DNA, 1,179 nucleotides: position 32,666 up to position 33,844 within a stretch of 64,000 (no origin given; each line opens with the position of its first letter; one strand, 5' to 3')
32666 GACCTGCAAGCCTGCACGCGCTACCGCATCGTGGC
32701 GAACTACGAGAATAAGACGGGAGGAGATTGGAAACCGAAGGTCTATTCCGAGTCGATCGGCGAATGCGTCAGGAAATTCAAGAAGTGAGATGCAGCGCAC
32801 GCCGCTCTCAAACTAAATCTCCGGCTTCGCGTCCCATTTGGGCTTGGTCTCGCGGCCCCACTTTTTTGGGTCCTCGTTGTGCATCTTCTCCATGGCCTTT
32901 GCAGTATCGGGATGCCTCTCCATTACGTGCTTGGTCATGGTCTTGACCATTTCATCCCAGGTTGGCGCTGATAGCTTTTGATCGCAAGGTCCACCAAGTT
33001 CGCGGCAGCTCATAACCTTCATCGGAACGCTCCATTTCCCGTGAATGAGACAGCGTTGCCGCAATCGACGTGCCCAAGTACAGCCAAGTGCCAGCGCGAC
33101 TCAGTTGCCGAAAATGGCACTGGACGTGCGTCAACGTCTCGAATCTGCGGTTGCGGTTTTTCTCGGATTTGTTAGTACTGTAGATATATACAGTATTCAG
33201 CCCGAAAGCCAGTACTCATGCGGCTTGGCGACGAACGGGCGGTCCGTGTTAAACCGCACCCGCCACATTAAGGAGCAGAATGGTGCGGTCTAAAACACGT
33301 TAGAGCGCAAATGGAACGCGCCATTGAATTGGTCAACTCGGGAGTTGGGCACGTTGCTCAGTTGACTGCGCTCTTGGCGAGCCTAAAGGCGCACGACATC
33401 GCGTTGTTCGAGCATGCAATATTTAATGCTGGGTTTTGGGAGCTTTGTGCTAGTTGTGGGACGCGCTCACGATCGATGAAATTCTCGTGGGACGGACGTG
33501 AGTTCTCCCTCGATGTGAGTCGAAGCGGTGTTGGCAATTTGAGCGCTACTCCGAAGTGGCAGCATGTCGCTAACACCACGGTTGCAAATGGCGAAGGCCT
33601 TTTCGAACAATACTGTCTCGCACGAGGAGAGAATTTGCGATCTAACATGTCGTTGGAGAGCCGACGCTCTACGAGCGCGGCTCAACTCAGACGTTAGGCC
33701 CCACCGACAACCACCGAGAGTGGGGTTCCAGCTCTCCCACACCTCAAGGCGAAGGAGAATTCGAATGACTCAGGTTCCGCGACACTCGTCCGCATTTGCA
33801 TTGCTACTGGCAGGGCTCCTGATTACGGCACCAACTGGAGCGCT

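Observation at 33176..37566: Integrase-less integron: a seven-cassette attC array with two attC sequence families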

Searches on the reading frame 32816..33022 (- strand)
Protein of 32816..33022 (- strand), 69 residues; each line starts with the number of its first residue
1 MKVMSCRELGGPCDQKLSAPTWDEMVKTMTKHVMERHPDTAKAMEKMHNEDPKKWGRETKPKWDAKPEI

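Call 17: find_encoding_contigs(protein=window:32816-33022:-, flank=10000, max_places=10)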
Protein seq(69 aa) (69 aa): no gene with exactly this product is on record in the collection.

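Call 40: search_protein_families(library=pfam, max_evalue=0.01, proteins=[window:32816-33022:-])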
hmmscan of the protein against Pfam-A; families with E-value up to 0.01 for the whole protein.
seq(69 aa): 2 families
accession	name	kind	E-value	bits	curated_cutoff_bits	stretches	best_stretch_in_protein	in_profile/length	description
PF06348.16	DUF1059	-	0.00012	22.7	21.1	1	1-38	1-38/56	Protein of unknown function (DUF1059)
PF20513.3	UBact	-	0.0075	16.5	27.8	0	37-54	16-33/43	Prokaryotic ubiquitin-like protein UBact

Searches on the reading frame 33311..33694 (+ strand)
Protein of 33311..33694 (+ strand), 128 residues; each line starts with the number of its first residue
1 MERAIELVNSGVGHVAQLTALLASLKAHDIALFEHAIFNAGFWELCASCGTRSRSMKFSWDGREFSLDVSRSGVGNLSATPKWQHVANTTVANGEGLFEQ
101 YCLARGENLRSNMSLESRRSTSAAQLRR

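Call 39: search_protein_families(library=pfam, max_evalue=0.01, proteins=[window:33311-33694:+])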
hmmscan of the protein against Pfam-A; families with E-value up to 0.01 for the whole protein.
seq(128 aa): 0 families
